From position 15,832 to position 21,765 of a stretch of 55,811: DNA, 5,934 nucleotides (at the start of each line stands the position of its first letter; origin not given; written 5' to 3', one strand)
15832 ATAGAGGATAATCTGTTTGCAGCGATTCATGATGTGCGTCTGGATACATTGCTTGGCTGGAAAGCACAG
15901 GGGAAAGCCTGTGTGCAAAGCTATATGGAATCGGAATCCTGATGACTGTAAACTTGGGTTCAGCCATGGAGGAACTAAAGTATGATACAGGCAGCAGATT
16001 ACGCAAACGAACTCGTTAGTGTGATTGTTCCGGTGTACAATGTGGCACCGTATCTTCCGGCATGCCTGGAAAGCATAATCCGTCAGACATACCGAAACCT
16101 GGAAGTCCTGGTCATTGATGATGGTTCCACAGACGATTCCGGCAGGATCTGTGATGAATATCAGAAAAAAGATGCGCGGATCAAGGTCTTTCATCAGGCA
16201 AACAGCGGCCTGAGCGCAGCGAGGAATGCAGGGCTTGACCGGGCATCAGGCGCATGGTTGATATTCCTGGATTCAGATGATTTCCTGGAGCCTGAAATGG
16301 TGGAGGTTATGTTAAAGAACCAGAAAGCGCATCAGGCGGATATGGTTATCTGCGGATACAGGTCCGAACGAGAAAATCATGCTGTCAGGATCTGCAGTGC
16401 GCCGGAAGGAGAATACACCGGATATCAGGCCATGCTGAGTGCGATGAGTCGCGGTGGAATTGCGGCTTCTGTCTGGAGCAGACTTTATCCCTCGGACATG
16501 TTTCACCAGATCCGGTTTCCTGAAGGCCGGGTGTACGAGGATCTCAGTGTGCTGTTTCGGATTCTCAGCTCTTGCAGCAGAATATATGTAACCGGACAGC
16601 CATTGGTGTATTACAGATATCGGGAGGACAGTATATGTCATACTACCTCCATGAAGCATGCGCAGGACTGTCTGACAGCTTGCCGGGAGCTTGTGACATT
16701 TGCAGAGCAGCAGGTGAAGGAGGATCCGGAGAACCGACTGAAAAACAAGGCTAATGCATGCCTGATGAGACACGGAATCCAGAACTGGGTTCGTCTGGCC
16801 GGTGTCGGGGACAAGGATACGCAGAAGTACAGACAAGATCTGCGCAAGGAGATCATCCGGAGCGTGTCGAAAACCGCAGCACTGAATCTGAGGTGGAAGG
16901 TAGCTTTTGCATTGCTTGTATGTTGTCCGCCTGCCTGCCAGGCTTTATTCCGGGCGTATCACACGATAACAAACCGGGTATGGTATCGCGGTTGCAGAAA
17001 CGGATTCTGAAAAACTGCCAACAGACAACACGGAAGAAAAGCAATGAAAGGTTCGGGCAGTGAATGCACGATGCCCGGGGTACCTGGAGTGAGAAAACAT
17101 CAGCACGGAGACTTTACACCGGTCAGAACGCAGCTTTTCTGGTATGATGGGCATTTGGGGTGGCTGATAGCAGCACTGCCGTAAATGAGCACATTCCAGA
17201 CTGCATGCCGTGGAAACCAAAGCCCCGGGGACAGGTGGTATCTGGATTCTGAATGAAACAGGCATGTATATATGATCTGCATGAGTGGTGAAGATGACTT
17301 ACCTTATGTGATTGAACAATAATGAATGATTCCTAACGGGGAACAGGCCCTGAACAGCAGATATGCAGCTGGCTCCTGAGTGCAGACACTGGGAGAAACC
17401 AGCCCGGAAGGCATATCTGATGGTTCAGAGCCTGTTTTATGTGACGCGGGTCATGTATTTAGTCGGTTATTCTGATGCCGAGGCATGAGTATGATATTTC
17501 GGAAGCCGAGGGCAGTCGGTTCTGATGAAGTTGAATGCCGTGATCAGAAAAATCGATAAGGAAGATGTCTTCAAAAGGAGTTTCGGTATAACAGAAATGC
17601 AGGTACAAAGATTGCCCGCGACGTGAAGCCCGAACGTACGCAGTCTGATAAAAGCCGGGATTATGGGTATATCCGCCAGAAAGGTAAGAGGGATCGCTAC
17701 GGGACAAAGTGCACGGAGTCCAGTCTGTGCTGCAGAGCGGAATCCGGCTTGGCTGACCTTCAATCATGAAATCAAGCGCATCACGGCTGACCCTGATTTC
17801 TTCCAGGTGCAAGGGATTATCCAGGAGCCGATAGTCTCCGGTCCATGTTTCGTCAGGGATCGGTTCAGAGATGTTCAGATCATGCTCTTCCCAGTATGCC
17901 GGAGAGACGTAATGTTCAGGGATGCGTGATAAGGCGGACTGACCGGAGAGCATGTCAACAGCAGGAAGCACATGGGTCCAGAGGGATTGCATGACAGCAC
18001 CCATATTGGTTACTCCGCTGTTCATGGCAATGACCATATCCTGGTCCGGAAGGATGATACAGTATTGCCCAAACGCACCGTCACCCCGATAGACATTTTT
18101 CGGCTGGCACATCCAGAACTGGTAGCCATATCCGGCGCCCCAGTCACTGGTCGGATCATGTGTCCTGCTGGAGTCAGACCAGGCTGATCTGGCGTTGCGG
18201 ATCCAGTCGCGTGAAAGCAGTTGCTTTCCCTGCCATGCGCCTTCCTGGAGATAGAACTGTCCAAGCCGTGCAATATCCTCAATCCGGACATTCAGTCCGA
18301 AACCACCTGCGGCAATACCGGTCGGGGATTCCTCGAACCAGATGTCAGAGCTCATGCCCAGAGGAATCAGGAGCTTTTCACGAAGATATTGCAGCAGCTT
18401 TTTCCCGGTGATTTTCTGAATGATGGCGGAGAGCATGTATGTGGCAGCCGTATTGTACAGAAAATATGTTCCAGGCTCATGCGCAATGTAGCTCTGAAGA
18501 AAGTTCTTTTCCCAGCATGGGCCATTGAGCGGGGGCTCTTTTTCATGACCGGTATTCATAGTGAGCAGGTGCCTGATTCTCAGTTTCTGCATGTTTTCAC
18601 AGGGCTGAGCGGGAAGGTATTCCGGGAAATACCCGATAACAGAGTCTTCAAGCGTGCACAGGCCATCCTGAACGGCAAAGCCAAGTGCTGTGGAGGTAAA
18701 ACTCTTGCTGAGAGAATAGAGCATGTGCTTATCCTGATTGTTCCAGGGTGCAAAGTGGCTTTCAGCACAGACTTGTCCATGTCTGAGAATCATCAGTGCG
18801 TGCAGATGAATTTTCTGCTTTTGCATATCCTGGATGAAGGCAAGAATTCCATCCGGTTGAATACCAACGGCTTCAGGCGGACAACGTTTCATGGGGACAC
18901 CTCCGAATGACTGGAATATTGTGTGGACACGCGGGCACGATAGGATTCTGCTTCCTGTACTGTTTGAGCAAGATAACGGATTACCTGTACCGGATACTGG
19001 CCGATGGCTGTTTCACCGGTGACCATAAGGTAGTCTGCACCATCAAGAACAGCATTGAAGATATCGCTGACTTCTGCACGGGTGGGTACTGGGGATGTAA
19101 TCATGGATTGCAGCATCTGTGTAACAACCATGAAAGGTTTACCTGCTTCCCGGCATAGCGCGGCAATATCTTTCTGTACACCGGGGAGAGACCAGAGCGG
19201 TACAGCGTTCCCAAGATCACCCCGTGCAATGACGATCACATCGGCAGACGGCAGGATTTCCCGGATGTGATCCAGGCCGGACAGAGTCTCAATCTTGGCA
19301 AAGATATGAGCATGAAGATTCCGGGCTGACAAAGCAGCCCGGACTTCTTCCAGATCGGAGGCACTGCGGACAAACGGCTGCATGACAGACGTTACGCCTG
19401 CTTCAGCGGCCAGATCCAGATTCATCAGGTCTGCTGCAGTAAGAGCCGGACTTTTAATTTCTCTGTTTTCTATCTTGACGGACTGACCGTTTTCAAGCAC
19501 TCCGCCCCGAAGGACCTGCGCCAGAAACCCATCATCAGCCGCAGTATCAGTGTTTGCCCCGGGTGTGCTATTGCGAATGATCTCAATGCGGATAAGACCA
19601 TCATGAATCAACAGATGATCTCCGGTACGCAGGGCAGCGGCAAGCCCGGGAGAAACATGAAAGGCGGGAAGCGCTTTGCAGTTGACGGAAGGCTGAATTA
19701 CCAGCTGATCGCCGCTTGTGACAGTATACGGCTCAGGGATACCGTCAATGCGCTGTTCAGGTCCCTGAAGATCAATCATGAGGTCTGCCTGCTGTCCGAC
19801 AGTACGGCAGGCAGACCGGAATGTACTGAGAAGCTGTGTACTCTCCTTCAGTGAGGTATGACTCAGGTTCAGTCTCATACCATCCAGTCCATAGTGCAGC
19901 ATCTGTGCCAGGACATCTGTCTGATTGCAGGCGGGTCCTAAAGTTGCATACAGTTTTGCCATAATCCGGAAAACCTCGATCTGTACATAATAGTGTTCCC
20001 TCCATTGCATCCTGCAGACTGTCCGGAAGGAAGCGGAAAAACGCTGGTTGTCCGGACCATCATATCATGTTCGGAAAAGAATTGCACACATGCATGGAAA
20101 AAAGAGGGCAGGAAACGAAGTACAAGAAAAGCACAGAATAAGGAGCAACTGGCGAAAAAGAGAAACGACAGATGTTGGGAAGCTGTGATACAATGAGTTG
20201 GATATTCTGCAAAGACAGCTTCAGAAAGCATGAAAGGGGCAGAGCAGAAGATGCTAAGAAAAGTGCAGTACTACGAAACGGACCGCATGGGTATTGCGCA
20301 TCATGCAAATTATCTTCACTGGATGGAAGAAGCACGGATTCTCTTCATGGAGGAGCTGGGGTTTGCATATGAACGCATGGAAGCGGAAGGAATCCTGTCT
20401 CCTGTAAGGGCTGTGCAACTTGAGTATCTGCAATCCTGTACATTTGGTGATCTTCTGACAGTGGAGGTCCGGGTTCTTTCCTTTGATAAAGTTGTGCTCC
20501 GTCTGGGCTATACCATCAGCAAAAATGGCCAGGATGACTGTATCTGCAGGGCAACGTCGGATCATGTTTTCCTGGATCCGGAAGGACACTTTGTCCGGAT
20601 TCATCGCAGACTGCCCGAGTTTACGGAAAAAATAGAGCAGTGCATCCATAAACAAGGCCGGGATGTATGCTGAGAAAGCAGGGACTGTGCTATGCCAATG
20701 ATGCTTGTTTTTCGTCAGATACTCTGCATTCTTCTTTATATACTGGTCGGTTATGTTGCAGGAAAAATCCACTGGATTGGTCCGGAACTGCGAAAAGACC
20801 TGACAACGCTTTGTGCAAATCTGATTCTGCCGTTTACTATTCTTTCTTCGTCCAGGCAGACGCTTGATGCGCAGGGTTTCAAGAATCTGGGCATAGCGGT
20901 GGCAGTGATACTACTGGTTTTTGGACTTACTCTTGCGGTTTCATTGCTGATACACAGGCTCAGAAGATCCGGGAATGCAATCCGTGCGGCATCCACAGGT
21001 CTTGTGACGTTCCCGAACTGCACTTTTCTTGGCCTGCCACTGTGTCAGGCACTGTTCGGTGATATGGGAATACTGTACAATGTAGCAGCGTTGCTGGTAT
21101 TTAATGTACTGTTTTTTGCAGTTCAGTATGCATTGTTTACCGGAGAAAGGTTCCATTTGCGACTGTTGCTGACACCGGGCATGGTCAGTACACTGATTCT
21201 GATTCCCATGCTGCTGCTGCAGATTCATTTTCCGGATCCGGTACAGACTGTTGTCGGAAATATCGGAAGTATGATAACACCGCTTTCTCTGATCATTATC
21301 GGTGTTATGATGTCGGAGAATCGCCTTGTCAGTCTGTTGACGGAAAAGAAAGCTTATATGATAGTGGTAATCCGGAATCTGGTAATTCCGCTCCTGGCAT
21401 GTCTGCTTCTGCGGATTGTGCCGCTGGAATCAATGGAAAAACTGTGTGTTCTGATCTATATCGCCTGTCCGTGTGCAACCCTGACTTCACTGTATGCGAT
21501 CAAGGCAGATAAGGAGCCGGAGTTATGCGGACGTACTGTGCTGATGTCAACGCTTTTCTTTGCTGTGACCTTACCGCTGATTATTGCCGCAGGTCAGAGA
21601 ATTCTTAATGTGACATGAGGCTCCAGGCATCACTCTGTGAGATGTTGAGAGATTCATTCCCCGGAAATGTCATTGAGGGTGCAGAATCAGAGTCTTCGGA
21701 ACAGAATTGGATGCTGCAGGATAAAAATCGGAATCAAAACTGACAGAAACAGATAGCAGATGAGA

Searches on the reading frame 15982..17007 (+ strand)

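Call 34: search_protein_families(library=pfam, proteins=[window:15982-17007:+], max_evalue=0.00001)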
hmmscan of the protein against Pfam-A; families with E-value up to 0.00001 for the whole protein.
window:15982-17007:+ (342 aa): 3 families
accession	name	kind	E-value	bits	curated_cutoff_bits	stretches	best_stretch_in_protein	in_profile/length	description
PF00535.33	Glycos_transf_2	-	2.4e-41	141.9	23.3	1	13-129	1-118/168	Glycosyl transferase family 2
PF13641.12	Glyco_tranf_2_3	-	2.5e-15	57.5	27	1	12-209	3-209/230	Glycosyltransferase like family 2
PF10111.15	Glyco_tranf_2_2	-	3e-12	47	27.3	1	13-113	1-105/276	Glycosyltransferase like family 2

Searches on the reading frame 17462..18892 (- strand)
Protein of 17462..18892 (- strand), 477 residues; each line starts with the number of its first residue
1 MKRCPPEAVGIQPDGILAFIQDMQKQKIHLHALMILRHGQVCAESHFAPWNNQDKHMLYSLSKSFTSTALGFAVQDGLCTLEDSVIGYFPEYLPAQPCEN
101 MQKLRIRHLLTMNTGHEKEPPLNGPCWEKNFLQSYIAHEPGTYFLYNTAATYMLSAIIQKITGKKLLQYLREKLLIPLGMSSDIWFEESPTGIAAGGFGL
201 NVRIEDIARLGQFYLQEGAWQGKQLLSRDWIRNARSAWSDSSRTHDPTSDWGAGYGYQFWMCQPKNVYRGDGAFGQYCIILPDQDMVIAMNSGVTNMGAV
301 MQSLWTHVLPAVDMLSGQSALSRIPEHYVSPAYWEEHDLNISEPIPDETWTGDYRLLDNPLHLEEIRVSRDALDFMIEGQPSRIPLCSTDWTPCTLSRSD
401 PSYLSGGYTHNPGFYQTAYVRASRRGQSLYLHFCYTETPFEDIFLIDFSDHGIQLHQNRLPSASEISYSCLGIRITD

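Call 34: search_protein_families(library=pfam, proteins=[window:17462-18892:-], max_evalue=0.00001)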
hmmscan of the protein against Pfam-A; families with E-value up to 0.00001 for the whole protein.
window:17462-18892:- (477 aa): 1 family
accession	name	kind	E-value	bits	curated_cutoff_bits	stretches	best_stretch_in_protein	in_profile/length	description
PF00144.29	Beta-lactamase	-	4.9e-36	125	27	1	20-292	6-308/329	Beta-lactamase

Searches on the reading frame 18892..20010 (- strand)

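Call 34: search_protein_families(library=pfam, proteins=[window:18892-20010:-], max_evalue=0.00001)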
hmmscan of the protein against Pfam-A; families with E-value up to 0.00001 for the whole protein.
window:18892-20010:- (373 aa): 1 family
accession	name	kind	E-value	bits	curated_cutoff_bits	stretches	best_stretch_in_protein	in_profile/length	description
PF00224.27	PK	-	1.7e-72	244.7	30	1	19-343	5-327/328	Pyruvate kinase, barrel domain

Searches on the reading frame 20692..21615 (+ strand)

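Call 34: search_protein_families(library=pfam, proteins=[window:20692-21615:+], max_evalue=0.00001)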
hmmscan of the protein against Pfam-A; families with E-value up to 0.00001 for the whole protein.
window:20692-21615:+ (308 aa): 1 family
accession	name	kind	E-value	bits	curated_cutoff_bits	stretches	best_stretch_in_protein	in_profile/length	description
PF03547.23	Mem_trans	-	3.4e-27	95.4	25.7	2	6-151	2-149/343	Membrane transport protein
